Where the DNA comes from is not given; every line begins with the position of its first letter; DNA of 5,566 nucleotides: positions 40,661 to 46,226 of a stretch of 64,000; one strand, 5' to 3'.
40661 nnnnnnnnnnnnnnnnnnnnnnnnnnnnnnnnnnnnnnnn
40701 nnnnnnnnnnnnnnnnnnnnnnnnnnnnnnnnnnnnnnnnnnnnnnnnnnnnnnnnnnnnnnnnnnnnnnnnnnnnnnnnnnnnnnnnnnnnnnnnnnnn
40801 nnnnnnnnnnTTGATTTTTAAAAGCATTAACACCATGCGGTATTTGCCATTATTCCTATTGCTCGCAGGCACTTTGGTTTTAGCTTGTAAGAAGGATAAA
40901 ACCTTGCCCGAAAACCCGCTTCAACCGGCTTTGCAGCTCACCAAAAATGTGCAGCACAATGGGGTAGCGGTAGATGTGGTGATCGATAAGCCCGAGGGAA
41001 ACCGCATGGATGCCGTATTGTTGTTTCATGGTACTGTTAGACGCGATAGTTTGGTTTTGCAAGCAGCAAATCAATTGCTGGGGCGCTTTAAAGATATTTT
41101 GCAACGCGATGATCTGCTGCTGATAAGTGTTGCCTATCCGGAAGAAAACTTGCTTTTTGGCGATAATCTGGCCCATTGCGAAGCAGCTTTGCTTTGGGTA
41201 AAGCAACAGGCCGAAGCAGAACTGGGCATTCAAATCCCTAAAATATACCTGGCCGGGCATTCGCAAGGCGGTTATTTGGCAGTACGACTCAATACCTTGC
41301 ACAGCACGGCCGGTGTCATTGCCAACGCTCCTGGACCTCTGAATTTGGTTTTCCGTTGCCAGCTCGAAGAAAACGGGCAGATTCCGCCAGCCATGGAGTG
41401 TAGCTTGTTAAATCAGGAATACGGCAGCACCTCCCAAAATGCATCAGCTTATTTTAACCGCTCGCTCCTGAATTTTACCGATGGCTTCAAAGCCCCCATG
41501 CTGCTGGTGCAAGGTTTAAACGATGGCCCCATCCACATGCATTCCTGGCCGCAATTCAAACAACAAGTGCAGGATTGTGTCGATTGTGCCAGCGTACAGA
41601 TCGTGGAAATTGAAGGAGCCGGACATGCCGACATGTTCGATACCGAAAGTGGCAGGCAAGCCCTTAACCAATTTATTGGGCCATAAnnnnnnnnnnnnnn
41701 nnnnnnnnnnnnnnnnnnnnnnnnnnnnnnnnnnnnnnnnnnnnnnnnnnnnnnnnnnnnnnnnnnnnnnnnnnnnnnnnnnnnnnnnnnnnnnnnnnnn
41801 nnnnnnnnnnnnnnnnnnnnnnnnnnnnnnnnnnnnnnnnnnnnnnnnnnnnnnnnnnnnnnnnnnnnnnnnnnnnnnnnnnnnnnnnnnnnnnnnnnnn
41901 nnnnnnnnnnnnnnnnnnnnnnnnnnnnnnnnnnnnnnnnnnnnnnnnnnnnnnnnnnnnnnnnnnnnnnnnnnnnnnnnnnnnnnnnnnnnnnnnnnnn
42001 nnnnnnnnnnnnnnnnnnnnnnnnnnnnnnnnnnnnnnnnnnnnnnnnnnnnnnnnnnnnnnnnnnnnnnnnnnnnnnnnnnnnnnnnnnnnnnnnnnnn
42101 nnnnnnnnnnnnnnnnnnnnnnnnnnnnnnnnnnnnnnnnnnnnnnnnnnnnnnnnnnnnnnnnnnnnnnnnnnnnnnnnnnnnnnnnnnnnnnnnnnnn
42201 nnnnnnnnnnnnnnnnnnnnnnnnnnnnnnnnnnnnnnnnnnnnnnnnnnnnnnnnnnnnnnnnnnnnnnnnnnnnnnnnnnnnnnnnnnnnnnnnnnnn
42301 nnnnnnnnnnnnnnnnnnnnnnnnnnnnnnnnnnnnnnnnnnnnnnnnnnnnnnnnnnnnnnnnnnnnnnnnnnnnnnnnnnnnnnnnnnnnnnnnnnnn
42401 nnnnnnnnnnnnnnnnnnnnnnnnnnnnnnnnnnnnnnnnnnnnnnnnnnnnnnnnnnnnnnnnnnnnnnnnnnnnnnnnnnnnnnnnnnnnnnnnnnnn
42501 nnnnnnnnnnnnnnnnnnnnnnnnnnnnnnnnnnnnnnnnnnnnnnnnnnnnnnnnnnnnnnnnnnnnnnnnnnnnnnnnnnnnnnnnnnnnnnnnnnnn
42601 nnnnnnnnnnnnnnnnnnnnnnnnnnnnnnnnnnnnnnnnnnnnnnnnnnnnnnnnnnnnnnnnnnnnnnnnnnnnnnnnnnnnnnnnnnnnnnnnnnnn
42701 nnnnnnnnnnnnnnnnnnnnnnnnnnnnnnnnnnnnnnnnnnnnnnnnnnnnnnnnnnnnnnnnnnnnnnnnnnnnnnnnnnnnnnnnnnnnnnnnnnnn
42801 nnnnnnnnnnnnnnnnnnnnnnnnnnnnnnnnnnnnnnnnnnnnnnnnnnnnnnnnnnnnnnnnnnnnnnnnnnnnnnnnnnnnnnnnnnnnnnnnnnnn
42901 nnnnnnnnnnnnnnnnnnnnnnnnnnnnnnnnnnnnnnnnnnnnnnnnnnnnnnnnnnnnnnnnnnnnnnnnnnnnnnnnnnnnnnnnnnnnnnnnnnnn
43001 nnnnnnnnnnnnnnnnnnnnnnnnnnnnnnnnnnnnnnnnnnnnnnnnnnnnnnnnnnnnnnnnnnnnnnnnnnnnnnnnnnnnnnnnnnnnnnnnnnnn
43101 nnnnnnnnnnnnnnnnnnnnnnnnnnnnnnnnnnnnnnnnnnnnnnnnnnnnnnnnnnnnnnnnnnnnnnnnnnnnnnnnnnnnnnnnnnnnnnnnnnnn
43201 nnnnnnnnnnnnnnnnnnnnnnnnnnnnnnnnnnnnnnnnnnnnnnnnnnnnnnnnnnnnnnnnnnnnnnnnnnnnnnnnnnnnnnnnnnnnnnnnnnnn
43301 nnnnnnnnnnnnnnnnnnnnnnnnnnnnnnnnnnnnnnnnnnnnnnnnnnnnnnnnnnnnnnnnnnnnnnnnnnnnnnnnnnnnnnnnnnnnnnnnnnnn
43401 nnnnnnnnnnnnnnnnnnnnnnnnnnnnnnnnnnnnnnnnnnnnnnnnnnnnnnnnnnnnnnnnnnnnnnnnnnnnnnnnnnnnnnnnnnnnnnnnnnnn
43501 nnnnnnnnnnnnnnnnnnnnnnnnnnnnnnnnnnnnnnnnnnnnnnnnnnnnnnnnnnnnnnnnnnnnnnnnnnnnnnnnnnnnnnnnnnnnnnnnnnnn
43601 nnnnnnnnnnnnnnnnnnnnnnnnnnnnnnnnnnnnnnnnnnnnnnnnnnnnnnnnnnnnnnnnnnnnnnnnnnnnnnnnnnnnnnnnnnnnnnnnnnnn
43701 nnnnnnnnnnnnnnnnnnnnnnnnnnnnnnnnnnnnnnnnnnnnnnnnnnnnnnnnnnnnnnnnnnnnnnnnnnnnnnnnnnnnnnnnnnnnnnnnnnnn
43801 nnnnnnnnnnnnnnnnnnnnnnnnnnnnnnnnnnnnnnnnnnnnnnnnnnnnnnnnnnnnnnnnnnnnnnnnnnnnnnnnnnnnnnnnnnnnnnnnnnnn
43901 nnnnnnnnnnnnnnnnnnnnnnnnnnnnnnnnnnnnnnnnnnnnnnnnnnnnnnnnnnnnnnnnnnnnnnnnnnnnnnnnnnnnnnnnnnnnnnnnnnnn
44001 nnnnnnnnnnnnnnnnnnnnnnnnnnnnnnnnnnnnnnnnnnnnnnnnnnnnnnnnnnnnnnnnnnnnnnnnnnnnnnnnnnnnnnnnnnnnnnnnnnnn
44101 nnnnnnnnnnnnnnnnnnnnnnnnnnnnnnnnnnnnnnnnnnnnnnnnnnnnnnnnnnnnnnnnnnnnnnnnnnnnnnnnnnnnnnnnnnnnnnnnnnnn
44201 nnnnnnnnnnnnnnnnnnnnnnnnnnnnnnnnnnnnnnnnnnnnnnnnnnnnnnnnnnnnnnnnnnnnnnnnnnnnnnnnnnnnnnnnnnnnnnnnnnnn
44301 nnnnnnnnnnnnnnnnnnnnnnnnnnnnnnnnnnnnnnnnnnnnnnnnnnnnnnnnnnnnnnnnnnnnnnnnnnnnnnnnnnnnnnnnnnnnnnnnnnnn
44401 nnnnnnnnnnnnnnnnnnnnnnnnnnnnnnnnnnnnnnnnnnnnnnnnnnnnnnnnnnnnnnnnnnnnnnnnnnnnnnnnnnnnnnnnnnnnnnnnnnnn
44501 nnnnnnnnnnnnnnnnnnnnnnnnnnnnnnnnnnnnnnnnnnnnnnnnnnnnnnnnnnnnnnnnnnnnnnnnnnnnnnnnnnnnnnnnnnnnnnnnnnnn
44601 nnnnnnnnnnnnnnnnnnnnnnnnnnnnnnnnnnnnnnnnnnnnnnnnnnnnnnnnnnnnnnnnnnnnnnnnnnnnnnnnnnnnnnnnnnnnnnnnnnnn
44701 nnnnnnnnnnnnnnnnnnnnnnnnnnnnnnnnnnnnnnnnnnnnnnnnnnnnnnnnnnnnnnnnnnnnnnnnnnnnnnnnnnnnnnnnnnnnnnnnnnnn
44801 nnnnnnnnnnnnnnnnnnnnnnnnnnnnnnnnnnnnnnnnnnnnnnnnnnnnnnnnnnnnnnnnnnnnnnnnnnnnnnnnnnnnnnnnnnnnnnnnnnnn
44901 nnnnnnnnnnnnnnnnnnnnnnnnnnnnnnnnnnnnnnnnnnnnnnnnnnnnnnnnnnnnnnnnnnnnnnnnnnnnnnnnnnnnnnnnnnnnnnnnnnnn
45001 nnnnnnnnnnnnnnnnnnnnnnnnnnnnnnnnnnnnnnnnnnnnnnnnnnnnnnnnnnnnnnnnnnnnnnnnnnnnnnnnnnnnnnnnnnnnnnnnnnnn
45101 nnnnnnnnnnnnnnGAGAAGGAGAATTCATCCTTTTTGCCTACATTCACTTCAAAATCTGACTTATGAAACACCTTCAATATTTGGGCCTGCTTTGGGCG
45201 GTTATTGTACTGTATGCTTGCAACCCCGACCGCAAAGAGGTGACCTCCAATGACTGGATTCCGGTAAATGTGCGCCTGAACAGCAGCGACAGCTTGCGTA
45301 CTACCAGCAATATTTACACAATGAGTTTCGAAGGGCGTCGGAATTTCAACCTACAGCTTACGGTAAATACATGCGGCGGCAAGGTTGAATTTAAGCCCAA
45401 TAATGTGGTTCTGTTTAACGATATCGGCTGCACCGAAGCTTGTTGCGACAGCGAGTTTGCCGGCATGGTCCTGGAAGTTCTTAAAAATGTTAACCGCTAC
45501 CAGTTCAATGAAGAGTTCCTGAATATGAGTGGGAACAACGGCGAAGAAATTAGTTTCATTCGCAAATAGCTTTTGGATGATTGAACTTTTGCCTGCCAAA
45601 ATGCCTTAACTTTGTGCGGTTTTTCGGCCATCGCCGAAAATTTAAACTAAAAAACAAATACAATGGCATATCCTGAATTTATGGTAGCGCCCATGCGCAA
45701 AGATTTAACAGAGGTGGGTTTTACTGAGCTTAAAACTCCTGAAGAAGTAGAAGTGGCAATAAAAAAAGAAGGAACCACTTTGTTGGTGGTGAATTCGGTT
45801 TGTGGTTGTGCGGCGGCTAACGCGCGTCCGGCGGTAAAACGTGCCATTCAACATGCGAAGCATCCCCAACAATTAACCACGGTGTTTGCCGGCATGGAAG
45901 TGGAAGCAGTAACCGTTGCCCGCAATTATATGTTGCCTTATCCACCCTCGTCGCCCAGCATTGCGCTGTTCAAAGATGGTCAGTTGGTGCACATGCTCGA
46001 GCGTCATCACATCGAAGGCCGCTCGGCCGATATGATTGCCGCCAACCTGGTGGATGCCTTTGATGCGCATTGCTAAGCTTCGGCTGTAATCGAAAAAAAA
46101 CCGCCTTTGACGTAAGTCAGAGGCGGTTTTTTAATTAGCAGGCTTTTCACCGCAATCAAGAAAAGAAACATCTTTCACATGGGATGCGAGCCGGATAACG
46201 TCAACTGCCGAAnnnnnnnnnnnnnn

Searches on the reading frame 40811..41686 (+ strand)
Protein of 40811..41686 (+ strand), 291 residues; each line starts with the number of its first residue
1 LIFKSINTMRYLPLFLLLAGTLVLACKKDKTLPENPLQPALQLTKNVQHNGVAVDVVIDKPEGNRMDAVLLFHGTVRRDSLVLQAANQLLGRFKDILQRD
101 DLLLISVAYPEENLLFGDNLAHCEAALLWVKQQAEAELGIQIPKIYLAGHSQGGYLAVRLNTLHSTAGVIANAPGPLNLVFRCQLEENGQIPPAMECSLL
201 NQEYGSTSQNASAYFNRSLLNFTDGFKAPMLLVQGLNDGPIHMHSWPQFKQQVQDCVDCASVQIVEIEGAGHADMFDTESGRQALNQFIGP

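Call 67: search_protein_families(library=pfam, proteins=[window:40811-41686:+], max_evalue=0.001)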
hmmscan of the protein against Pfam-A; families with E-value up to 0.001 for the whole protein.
window:40811-41686:+ (291 aa): 5 families
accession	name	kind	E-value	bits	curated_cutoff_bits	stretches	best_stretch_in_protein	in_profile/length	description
PF20434.5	BD-FAE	-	6.5e-06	26.2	26.8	1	102-238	48-200/215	BD-FAE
PF00561.26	Abhydrolase_1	-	2.7e-05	24.4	25.8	0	210-277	182-243/245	alpha/beta hydrolase fold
PF12697.13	Abhydrolase_6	-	3.8e-05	24.9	26.3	1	134-276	57-208/217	Alpha/beta hydrolase family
PF07859.19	Abhydrolase_3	-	5.7e-05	23.4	25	1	120-161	49-89/210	alpha/beta hydrolase fold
PF00326.27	Peptidase_S9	-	0.00011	22.2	22.6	0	140-273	61-188/213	Prolyl oligopeptidase family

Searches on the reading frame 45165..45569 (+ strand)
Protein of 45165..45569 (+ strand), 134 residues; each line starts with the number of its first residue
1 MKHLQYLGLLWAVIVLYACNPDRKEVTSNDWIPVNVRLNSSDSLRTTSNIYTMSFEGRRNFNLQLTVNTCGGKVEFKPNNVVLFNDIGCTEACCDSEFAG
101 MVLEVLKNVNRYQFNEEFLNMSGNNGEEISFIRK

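Call 68: search_protein_families(library=pfam, proteins=[window:45165-45569:+], max_evalue=0.001)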
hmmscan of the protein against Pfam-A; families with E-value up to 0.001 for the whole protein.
window:45165-45569:+ (134 aa): 1 family
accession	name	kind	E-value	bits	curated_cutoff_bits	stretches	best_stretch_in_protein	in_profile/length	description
PF03724.22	META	-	4e-06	27.2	24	1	48-129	26-105/109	META domain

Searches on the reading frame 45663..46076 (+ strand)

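Call 68: search_protein_families(library=pfam, proteins=[window:45663-46076:+], max_evalue=0.001)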
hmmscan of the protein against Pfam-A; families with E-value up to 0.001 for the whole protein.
window:45663-46076:+ (137 aa): 1 family
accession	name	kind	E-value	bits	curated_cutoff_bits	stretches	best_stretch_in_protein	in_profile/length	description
PF06491.16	Disulph_isomer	-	7.5e-63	211.1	25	1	3-137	1-136/136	Disulphide isomerase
